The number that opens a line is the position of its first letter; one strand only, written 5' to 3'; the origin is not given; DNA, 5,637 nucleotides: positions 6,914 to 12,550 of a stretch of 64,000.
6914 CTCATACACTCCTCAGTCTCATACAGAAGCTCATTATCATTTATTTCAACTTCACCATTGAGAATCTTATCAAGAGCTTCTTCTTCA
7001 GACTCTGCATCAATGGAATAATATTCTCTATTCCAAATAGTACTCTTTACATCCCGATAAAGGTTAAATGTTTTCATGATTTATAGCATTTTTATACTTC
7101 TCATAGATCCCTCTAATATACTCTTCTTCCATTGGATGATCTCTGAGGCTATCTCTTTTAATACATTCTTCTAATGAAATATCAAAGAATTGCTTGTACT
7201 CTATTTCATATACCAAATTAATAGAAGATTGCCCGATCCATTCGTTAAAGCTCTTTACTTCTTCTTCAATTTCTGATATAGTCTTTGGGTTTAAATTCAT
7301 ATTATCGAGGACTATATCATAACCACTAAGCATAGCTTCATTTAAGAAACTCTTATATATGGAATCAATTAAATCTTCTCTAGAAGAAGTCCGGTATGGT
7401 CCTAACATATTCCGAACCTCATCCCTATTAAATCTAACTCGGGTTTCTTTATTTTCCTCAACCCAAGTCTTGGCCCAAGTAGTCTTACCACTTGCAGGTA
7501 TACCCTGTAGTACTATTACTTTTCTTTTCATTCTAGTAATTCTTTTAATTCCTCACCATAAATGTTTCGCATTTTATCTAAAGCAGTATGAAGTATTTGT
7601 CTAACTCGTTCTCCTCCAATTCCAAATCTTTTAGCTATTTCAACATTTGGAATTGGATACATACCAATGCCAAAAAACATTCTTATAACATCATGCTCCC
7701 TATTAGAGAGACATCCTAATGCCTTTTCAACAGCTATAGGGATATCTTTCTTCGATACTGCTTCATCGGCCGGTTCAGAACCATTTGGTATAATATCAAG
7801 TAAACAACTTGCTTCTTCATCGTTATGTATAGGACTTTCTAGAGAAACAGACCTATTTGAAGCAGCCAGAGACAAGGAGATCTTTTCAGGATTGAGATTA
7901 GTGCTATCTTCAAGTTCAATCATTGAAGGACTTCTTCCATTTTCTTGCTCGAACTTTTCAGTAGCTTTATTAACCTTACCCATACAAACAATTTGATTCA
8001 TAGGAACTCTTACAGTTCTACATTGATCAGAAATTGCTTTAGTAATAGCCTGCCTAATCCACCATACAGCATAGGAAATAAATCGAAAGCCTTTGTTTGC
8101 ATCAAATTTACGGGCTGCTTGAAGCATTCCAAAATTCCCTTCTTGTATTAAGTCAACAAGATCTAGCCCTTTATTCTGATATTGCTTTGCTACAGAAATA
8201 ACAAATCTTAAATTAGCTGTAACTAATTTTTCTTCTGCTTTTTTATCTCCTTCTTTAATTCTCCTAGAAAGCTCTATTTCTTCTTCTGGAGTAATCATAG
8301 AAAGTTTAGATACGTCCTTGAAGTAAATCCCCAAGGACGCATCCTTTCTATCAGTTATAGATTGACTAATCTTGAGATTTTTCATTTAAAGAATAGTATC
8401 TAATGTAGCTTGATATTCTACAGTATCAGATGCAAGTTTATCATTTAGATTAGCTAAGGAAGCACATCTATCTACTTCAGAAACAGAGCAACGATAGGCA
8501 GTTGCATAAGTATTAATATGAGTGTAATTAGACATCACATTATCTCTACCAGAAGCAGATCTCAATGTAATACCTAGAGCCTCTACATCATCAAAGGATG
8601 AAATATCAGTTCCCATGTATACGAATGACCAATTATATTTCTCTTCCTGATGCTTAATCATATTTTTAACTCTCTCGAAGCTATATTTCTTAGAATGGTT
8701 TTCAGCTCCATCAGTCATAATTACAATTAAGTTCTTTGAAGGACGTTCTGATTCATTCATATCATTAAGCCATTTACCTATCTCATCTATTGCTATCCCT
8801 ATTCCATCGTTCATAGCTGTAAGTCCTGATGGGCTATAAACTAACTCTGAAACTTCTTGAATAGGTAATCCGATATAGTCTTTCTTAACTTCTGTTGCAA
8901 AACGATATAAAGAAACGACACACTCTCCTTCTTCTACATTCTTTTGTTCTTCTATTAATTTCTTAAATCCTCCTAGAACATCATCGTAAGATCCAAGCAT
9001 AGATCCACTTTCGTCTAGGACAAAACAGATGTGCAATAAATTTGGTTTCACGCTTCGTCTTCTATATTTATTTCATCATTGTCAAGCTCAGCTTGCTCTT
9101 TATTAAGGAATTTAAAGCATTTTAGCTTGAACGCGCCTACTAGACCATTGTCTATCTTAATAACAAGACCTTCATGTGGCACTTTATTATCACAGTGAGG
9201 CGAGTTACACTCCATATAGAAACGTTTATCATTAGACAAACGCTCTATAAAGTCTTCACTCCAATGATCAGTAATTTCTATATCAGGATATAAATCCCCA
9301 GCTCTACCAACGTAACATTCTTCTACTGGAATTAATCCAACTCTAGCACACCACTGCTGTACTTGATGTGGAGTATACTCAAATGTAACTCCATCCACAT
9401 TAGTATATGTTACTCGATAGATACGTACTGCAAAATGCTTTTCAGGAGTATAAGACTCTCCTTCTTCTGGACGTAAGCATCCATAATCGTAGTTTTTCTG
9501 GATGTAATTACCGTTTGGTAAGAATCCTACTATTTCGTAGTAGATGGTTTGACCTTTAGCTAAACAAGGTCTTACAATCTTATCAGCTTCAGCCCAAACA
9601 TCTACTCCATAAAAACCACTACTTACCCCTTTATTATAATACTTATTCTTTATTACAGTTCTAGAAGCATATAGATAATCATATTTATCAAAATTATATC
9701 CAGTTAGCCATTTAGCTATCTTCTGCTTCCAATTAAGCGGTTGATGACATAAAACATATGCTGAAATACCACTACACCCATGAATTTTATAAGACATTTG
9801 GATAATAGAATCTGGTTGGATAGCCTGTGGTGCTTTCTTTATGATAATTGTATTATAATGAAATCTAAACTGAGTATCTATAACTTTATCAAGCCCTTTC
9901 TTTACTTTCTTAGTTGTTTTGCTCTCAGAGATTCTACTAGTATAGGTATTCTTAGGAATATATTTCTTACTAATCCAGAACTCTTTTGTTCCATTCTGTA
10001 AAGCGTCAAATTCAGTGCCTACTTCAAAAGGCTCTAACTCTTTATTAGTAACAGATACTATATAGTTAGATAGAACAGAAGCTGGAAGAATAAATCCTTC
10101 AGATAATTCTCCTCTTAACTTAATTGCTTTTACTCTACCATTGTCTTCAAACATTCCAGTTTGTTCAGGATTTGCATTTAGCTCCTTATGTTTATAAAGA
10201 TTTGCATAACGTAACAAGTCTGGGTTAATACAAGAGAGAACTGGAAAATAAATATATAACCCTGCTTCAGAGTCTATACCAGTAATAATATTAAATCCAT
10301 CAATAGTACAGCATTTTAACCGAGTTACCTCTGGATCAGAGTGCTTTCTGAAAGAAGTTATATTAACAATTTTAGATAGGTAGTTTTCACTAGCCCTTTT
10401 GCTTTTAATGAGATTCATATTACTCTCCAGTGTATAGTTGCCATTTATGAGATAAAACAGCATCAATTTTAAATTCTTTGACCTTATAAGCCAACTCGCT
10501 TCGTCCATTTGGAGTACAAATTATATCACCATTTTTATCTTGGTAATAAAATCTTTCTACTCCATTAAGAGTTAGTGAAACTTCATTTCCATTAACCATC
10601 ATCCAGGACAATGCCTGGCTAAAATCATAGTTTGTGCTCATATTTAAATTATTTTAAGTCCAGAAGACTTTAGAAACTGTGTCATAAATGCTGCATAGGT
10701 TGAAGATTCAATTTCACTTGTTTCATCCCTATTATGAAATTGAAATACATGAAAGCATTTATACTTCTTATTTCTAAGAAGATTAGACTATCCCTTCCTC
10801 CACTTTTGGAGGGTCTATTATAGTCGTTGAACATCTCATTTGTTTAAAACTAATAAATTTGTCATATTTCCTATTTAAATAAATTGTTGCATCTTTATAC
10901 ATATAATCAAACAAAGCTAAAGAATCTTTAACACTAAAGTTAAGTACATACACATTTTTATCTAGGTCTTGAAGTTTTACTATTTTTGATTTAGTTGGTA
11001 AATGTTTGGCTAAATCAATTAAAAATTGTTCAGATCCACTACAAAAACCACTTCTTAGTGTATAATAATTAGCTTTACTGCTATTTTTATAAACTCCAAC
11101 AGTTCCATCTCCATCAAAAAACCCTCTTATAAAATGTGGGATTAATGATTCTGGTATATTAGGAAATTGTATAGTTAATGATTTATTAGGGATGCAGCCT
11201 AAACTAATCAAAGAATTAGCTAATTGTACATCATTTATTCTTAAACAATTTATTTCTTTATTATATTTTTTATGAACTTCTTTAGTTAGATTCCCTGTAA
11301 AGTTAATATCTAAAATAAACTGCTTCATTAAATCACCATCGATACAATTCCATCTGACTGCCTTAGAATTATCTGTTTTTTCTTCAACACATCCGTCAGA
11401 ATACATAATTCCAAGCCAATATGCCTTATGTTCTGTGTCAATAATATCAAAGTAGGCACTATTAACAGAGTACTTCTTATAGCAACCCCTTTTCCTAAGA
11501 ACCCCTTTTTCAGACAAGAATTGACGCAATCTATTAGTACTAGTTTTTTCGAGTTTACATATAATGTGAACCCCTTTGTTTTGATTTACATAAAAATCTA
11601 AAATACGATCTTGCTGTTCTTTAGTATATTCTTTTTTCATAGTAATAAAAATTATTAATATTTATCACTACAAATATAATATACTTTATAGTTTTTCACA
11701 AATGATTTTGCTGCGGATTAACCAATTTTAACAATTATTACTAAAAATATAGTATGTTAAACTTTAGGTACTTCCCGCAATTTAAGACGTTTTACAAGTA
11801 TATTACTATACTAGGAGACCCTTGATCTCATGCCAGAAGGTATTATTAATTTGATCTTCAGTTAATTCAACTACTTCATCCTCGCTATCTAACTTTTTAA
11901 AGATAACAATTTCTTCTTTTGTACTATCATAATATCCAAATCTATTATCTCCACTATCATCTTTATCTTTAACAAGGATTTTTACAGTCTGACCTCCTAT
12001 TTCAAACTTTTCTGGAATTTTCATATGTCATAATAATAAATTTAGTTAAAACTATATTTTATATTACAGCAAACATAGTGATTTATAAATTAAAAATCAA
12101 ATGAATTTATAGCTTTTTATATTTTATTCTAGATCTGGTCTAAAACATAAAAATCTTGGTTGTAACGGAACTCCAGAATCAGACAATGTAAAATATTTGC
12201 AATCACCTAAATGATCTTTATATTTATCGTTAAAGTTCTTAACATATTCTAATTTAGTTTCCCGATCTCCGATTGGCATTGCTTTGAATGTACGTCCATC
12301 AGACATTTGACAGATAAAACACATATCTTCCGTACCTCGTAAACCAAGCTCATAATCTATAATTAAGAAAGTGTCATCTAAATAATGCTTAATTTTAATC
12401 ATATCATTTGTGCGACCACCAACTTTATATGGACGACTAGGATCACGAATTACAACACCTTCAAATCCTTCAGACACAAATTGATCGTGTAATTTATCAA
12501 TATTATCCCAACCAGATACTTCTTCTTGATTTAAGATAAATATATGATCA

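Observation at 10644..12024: Fourth group I intron carries a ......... homing endonuclease and splits a small HExxH gene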

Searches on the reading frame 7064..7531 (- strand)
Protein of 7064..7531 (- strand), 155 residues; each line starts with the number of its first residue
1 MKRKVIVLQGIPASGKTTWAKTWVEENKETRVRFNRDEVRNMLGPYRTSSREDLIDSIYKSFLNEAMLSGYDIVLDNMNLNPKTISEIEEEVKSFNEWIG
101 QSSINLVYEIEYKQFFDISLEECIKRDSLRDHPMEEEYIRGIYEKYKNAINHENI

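Call 20: search_protein_families(library=pfam, proteins=[window:7064-7531:-], max_evalue=0.001)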
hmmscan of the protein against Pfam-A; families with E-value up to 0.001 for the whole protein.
window:7064-7531:- (155 aa): 4 families
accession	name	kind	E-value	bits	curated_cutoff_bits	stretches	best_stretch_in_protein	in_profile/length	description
PF13671.12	AAA_33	-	4.6e-11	43.6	27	1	5-87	1-87/143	AAA domain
PF06414.18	Zeta_toxin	-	3.4e-05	23.8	22.3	1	3-93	16-118/199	Zeta toxin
PF13173.12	AAA_14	-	4.7e-05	23.8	27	1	3-95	2-88/129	AAA domain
PF08433.16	KTI12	-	0.00014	21.9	22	1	6-80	4-81/271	Chromatin associated protein KTI12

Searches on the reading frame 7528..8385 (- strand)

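Call 20: search_protein_families(library=pfam, proteins=[window:7528-8385:-], max_evalue=0.001)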
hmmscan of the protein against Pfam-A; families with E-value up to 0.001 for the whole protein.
window:7528-8385:- (285 aa): 4 families
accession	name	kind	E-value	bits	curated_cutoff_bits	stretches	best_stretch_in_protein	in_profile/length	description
PF04542.20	Sigma70_r2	-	3.2e-20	72.1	24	1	54-122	1-69/71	Sigma-70 region 2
PF04539.22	Sigma70_r3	-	2.6e-12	47.1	25.3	1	136-193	4-61/78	Sigma-70 region 3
PF04545.22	Sigma70_r4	-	8.7e-12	44.8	24.1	1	222-274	1-50/50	Sigma-70, region 4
PF00140.25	Sigma70_r1_2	-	1.6e-10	41.2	22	1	17-48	2-33/34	Sigma-70 factor, region 1.2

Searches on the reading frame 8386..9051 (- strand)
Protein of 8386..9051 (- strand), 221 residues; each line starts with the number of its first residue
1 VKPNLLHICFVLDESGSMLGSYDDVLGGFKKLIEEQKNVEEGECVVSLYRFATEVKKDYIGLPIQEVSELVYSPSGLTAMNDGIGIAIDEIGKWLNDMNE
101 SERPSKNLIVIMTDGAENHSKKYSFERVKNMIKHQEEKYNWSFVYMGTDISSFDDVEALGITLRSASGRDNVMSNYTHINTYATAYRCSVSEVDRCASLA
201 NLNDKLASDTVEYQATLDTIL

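Call 20: search_protein_families(library=pfam, proteins=[window:8386-9051:-], max_evalue=0.001)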
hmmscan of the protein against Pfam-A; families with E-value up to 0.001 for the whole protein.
window:8386-9051:- (221 aa): 1 family
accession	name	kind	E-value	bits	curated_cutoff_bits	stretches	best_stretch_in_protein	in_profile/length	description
PF00092.34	VWA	-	1.2e-06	29.3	23.8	1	8-133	2-128/174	von Willebrand factor type A domain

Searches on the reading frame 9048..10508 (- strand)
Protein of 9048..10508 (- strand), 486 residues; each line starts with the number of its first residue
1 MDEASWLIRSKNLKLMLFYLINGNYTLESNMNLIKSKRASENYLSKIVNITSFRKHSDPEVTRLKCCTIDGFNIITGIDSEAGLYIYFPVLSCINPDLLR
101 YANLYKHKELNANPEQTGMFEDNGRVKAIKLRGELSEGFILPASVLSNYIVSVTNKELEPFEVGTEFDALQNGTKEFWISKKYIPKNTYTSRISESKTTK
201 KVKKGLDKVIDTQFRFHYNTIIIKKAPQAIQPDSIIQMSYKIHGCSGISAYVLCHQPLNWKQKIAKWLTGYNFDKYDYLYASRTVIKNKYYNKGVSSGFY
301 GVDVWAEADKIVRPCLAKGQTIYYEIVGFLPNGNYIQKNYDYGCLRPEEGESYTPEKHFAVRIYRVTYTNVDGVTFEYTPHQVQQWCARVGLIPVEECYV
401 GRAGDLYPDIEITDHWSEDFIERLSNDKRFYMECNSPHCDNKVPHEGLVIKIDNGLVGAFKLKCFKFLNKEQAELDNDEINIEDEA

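Call 20: search_protein_families(library=pfam, proteins=[window:9048-10508:-], max_evalue=0.001)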
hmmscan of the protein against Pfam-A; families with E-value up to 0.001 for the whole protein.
window:9048-10508:- (486 aa): 1 family
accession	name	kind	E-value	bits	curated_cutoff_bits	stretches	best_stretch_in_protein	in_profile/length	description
PF21189.3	PHA02142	-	0.00046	21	27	0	60-142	15-91/92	PHA02142 OB-fold domain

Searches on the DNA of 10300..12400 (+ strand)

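Call 4: search_rna_families(source=window, start=10400, end=12300, threshold=evalue, max_evalue=10, show_alignments=4)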
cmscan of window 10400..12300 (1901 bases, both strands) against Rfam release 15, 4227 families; matches with E-value up to 10: 8.
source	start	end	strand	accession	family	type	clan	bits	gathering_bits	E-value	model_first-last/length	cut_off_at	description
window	11683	11779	-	RF00028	Intron_gpI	Intron;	-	26.6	50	0.0003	60-138/253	no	Group I catalytic intron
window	10709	10754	+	RF02700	HtrA_thermometer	Cis-reg; thermoregulator;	-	20.3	52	1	5-46/46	no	HtrA 5' UTR thermometer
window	10764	10939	-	RF00028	Intron_gpI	Intron;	-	19.7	50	0.035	1-253/253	no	Group I catalytic intron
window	11634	11676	-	RF03640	mir-3747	Gene; miRNA;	-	18.7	63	1.9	14-56/67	no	mir-3747 microRNA precursor family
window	10553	10581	+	RF01350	CRISPR-DR41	Gene; CRISPR;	-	18.6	36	2.2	1-29/29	no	CRISPR RNA direct repeat element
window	12174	12250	-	RF01634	ceN44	Gene; snRNA; snoRNA; CD-box;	-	15.8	70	8.5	1-74/74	no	Caenorhabditis snoRNA ceN44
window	10696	10767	-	RF04295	mir-329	Gene; miRNA;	CL00149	15.7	76.8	7.9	1-80/80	no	mir-329 microRNA precursor family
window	11954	12003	-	RF01905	HOTAIR_2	Gene; lncRNA;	-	14.5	60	2.1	1-69/69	no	HOTAIR conserved region 2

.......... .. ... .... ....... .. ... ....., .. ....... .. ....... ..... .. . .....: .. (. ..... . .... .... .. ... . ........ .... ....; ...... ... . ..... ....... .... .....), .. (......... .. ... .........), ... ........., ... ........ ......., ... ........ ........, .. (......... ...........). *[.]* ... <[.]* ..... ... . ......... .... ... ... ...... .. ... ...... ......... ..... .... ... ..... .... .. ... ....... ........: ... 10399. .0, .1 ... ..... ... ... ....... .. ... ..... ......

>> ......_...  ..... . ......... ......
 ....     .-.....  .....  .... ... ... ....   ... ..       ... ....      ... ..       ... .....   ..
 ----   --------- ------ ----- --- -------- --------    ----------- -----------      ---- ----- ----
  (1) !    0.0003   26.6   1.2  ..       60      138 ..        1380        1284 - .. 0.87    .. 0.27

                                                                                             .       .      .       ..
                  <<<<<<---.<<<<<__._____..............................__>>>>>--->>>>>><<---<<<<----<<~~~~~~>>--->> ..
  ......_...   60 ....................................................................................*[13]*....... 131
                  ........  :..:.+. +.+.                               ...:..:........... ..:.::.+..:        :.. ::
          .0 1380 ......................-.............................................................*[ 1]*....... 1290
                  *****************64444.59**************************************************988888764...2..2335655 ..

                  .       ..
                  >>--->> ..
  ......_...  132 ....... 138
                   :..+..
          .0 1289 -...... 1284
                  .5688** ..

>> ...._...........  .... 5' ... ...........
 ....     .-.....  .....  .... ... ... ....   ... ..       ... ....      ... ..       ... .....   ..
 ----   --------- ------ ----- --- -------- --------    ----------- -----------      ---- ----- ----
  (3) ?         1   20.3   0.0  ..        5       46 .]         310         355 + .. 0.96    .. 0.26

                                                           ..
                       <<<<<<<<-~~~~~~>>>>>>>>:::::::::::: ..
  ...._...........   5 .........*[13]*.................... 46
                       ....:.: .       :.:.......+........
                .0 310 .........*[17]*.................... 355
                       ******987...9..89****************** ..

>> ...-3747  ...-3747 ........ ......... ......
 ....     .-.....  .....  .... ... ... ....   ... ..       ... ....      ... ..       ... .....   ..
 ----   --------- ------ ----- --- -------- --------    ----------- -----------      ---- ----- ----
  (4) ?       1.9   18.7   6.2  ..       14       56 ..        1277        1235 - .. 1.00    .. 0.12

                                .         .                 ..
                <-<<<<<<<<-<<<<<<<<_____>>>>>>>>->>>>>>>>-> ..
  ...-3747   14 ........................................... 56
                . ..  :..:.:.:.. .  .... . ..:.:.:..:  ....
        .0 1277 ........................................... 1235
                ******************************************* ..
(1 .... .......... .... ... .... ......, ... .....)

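Call 6: search_dna_similar(query=window:10300-12400:+, collection=phages, mode=distant, max_rows=30)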
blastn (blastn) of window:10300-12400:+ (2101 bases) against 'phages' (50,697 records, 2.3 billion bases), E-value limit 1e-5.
Records with a match: 5; places in all: 5; records where one place covers at least 80% of the query: 0.
Best place of each record, by identity: 80-90% 1; 60-80% 4.
By first word of the organism name: Prevotella 4; Bacillus 1.
By host as written in the record: Prevotella sp. 4; Bacillus anthracis 1.
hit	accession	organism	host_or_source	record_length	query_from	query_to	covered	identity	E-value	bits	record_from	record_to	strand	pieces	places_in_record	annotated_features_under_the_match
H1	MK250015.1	Prevotella phage Lak-A1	Prevotella sp.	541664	783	918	6%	74.5%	6e-14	87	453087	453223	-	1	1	record has no annotation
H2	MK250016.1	Prevotella phage Lak-A1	Prevotella sp.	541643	783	918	6%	74.5%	6e-14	87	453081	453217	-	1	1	record has no annotation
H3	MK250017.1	Prevotella phage Lak-A1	Prevotella sp.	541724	783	918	6%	74.5%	6e-14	87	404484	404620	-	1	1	record has no annotation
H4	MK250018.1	Prevotella phage Lak-A1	Prevotella sp.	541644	783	918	6%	74.5%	6e-14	87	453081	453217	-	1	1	record has no annotation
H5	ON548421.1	Bacillus phage vB_BanS-Thrax5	Bacillus anthracis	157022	555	611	3%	82.5%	8e-6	59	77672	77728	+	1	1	hypothetical protein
